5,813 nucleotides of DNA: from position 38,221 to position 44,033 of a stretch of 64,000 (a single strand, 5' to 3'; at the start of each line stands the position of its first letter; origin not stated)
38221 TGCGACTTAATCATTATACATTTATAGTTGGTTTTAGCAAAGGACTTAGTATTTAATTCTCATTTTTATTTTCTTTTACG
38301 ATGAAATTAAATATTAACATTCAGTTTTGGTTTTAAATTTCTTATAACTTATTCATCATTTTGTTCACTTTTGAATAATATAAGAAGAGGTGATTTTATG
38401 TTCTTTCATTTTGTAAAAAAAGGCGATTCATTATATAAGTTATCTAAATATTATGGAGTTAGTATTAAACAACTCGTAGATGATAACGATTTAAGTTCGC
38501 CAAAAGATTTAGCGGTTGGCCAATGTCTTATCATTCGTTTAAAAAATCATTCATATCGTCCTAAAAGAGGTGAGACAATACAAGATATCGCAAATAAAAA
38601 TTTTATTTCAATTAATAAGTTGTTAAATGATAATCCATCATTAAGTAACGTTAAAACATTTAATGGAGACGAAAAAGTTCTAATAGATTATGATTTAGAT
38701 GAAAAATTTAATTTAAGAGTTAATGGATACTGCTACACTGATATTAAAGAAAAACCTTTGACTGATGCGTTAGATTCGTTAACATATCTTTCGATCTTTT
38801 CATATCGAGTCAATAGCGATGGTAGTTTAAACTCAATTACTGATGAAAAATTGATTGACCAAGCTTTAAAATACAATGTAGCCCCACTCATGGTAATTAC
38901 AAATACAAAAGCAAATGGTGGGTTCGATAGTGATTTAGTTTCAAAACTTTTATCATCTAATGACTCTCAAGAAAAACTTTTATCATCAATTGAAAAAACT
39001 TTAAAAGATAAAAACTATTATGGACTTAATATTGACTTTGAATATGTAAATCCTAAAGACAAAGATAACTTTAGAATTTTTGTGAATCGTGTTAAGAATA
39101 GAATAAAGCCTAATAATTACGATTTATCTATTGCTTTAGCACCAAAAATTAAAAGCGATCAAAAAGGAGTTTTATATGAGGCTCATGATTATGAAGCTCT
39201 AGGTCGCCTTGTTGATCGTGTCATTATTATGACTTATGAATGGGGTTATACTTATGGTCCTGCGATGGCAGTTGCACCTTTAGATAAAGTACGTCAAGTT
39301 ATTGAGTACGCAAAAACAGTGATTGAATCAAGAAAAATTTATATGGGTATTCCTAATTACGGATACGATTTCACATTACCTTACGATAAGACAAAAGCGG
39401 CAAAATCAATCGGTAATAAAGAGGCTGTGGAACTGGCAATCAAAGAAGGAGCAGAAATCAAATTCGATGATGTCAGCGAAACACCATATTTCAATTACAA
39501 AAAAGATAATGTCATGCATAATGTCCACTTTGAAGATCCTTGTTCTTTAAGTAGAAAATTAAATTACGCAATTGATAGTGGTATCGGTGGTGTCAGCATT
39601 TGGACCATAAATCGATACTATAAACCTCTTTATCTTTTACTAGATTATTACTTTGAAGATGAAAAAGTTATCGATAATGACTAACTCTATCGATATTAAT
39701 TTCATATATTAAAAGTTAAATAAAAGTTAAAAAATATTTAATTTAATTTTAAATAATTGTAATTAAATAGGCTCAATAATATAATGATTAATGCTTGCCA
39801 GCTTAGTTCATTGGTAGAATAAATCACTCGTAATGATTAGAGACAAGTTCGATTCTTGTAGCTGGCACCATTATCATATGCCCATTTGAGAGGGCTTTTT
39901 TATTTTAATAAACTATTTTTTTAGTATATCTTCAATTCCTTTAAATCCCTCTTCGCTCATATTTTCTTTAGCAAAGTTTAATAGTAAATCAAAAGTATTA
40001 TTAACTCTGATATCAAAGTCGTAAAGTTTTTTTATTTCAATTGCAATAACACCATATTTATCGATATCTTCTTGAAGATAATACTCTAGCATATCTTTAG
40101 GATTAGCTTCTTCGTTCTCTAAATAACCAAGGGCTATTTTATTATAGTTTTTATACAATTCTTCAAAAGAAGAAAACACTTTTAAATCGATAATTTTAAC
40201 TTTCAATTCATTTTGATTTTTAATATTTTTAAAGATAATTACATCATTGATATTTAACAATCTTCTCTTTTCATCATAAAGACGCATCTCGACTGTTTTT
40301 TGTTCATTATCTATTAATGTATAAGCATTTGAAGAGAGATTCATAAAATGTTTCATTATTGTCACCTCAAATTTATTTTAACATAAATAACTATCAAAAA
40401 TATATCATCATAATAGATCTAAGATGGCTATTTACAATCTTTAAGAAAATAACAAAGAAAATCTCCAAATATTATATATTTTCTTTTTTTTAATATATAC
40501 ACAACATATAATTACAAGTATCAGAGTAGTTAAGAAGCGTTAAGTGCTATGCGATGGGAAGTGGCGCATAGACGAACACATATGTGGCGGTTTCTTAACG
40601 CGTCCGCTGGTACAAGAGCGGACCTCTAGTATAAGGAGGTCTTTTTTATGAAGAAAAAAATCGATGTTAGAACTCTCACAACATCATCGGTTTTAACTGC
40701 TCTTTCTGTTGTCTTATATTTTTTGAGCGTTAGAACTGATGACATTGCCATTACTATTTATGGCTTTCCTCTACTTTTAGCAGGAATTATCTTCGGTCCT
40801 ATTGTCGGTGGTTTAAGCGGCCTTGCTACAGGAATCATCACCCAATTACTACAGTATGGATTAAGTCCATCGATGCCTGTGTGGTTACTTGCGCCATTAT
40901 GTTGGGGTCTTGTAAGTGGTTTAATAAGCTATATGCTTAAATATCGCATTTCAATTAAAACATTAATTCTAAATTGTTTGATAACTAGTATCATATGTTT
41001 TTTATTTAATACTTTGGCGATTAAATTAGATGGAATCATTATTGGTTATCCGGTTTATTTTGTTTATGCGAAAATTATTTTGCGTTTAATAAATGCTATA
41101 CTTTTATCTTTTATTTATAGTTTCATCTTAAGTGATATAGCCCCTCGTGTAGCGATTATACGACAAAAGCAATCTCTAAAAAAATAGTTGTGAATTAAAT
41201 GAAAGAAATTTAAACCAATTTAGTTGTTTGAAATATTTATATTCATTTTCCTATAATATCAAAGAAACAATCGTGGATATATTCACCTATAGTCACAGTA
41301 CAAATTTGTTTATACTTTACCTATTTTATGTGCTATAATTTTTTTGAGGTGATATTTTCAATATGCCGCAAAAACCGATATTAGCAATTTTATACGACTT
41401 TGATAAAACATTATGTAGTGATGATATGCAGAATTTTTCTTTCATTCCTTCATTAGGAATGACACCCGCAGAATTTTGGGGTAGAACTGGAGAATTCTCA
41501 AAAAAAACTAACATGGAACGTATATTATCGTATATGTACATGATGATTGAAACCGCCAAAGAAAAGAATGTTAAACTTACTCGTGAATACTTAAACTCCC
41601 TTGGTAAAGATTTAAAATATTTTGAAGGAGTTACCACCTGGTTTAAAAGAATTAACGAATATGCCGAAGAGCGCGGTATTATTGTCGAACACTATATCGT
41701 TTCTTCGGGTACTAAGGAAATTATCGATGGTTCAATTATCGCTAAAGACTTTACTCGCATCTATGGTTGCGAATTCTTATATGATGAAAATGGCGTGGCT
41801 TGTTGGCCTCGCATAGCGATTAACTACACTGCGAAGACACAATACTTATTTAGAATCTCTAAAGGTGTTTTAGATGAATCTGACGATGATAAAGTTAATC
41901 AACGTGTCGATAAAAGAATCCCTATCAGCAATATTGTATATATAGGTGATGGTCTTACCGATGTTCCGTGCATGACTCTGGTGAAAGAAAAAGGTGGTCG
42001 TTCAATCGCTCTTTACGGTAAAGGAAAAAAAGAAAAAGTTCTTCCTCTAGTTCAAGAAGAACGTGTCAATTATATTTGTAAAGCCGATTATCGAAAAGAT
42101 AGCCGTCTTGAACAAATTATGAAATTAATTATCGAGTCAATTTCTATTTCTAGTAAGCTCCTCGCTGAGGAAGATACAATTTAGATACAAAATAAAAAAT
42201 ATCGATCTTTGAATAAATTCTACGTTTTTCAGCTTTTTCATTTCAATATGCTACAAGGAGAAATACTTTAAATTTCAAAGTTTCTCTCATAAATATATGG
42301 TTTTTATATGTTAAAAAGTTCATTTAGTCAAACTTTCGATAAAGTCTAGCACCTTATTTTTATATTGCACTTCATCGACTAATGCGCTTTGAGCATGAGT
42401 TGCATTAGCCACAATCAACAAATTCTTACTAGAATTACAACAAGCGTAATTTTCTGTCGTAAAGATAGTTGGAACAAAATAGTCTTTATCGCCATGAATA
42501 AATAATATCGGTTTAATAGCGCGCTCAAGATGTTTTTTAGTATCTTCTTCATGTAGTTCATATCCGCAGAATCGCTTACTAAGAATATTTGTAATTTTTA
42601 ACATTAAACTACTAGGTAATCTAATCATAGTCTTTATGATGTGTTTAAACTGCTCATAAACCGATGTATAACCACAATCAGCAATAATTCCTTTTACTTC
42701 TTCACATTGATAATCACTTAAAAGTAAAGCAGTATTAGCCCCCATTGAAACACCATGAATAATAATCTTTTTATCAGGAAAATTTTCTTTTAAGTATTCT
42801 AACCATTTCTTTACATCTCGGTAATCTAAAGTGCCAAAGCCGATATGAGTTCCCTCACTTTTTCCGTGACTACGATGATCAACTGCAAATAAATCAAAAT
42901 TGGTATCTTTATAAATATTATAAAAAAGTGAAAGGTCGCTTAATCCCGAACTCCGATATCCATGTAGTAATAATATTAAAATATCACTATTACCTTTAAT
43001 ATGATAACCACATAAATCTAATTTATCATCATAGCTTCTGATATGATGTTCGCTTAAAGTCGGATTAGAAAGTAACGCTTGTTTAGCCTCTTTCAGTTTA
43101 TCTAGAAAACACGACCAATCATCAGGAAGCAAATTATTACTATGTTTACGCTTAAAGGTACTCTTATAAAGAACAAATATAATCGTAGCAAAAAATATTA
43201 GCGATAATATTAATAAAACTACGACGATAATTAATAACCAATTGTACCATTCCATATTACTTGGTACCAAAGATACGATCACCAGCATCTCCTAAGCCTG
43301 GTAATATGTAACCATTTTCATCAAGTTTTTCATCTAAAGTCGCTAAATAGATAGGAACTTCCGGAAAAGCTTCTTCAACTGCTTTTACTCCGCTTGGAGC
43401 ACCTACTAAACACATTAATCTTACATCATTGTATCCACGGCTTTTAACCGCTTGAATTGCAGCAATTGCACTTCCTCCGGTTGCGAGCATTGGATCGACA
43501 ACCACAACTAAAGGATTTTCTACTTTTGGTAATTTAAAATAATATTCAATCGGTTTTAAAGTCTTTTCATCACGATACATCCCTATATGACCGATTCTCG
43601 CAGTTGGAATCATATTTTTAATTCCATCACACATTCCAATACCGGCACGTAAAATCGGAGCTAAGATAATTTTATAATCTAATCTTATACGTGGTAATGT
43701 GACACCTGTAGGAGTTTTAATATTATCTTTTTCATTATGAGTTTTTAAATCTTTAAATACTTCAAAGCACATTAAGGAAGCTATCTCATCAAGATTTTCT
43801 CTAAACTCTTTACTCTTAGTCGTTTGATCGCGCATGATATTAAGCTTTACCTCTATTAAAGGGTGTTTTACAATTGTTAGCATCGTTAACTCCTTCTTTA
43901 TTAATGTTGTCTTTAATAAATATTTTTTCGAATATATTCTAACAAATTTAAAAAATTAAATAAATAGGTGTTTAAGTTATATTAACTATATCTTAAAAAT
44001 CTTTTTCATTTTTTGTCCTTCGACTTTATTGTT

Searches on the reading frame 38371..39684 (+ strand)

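Call 32: search_protein_families(library=pfam, proteins=[window:38371-39684:+], max_evalue=1)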
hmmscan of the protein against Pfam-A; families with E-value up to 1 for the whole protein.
window:38371-39684:+ (437 aa): 5 families
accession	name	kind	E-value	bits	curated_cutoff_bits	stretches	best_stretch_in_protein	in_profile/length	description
PF00704.34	Glyco_hydro_18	-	1.1e-32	114.4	29.6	1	184-414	74-315/317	Glycosyl hydrolases family 18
PF01476.26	LysM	-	1.2e-16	60.7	20.9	2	15-55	3-42/43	LysM domain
PF25023.1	TEN_YD-shell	-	0.0012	17.4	50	1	257-312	324-380/909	Teneurin YD-shell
PF23473.1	LysM3_LYK4_5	-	0.0073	16.8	29.3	1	13-43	5-35/48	LYK4/5 LysM3 domain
PF07430.17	PP1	-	0.01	16.3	20.4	1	354-401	13-60/78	Phloem filament protein PP1 cystatin-like domain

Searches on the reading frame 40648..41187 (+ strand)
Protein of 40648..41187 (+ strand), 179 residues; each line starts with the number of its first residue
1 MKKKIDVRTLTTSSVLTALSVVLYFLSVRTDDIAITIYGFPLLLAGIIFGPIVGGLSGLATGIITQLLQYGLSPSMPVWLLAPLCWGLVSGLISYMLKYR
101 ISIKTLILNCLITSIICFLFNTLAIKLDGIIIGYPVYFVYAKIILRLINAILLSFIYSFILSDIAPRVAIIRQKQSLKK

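Call 5: search_protein_families(library=pfam, proteins=[window:40648-41187:+], max_evalue=0.01)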
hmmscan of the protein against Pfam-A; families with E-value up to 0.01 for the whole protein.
window:40648-41187:+ (179 aa): 4 families
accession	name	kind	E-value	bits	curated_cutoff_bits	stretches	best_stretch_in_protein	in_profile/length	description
PF12822.12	ECF_trnsprt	-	1.3e-11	45.2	30.7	1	8-158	1-166/169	ECF transporter, substrate-specific component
PF07155.17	ECF-ribofla_trS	-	3.1e-11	44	26.7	1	5-156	2-162/172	ECF-type riboflavin transporter, S component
PF07694.17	5TM-5TMR_LYT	-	0.00063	19.8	24.6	1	10-123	19-137/169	5TMR of 5TMR-LYT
PF02653.21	BPD_transp_2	-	0.0036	16.9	26.8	0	56-147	39-130/269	Branched-chain amino acid transport system / permease component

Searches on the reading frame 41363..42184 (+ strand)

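Call 5: search_protein_families(library=pfam, proteins=[window:41363-42184:+], max_evalue=0.01)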
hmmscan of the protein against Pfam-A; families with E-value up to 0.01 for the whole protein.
window:41363-42184:+ (273 aa): 2 families
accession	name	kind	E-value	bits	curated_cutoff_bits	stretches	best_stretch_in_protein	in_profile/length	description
PF12710.13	HAD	-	3.5e-08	34.5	27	1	9-204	1-188/189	haloacid dehalogenase-like hydrolase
PF16344.10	FecR_C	-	0.0092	16.4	24.4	0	236-264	33-61/70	FecR, C-terminal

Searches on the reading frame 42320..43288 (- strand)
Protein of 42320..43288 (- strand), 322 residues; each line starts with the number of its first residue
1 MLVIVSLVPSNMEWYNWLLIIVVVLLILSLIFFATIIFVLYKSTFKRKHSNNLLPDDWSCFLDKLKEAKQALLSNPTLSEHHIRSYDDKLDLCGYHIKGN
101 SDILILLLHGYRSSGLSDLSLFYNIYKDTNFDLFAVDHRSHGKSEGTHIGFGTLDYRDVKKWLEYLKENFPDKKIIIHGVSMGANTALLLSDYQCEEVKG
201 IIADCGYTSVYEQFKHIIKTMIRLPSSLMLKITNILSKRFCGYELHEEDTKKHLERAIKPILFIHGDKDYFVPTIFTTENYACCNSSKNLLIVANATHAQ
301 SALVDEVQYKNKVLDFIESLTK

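Call 3: search_protein_families(library=pfam, proteins=[window:42320-43288:-])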
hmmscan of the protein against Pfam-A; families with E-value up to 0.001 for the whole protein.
window:42320-43288:- (322 aa): 6 families
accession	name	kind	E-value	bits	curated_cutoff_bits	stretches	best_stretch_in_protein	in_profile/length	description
PF12146.15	Hydrolase_4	-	2.8e-16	60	27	1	102-231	4-136/239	Serine aminopeptidase, S33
PF00561.26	Abhydrolase_1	-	2.2e-14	54.1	25.8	1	104-207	2-105/245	alpha/beta hydrolase fold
PF12697.13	Abhydrolase_6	-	2.3e-06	28.9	26.3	1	105-205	1-93/217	Alpha/beta hydrolase family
PF02230.22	Abhydrolase_2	-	3.1e-05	24.3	23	0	159-218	94-151/217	Phospholipase/Carboxylesterase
PF00326.27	Peptidase_S9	-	0.00014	21.8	22.6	1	152-319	41-208/213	Prolyl oligopeptidase family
PF02129.25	Peptidase_S15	-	0.00016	21.9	23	0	136-213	57-135/262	X-Pro dipeptidyl-peptidase (S15 family)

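Call 4: search_protein_families(library=ncbifam, proteins=[window:42320-43288:-])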
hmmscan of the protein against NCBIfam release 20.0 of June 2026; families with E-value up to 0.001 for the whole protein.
window:42320-43288:- (322 aa): 7 families
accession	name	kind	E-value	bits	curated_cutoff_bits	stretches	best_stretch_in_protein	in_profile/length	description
NF050089.1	i_nPHAscl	equivalog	1.2e-07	31.1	300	0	94-200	10-111/288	intracellular short-chain-length polyhydroxyalkanoate depolymerase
TIGR03695.1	menH_SHCHC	equivalog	3e-07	30.1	208.55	1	104-203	4-101/252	2-succinyl-6-hydroxy-2,4-cyclohexadiene-1-carboxylate synthase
TIGR02427.1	protocat_pcaD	equivalog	3.4e-06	26.6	255.85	1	118-204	25-110/251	3-oxoadipate enol-lactonase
NF045948.1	ProImpepThrmp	equivalog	8.7e-06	25.4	500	1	99-235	22-153/291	proline iminopeptidase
TIGR01738.1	bioH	equivalog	0.00023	20.9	206.95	0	245-299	175-228/245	pimeloyl-ACP methyl ester esterase BioH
NF011457.0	PRK14875.1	equivalog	0.00028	20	307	0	95-200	124-225/372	acetoin dehydrogenase dihydrolipoyllysine-residue acetyltransferase subunit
NF007954.0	PRK10673.1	equivalog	0.00091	18.6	399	0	102-203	16-111/255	esterase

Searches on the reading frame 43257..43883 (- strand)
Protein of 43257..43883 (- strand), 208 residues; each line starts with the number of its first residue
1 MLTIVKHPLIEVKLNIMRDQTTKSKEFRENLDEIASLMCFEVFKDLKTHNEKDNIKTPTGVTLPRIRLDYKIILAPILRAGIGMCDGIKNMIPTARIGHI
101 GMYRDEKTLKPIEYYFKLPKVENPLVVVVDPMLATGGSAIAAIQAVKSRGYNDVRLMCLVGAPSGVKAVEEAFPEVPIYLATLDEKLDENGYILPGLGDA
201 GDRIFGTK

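Call 3: search_protein_families(library=pfam, proteins=[window:43257-43883:-])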
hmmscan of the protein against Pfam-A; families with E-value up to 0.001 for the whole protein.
window:43257-43883:- (208 aa): 2 families
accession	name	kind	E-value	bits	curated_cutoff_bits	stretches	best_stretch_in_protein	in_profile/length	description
PF14681.12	UPRTase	-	1.4e-67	227.6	27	1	5-207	2-206/206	Uracil phosphoribosyltransferase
PF00156.33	Pribosyltran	-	2.4e-07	30.7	26.3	1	116-173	80-137/158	Phosphoribosyl transferase domain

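Call 4: search_protein_families(library=ncbifam, proteins=[window:43257-43883:-])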
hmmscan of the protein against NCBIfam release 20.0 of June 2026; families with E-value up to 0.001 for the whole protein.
window:43257-43883:- (208 aa): 6 families
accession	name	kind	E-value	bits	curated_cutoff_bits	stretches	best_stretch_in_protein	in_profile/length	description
TIGR01091.1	upp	equivalog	2e-77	259.5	208.35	1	2-208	2-207/207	uracil phosphoribosyltransferase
NF001097.0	PRK00129.1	equivalog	1.2e-76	257.1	114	1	3-208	5-209/209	uracil phosphoribosyltransferase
NF002095.0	PRK00934.1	equivalog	0.00013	21.2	296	1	120-159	202-241/287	ribose-phosphate diphosphokinase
TIGR01251.1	ribP_PPkin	subfamily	0.00022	20.2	113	1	117-161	204-248/309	ribose-phosphate diphosphokinase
TIGR01367.1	pyrE_Therm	equivalog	0.00056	19.6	150.25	1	125-168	107-150/187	orotate phosphoribosyltransferase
NF009211.0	PRK12560.1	equivalog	0.00075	19.3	188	0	126-160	117-151/187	adenine phosphoribosyltransferase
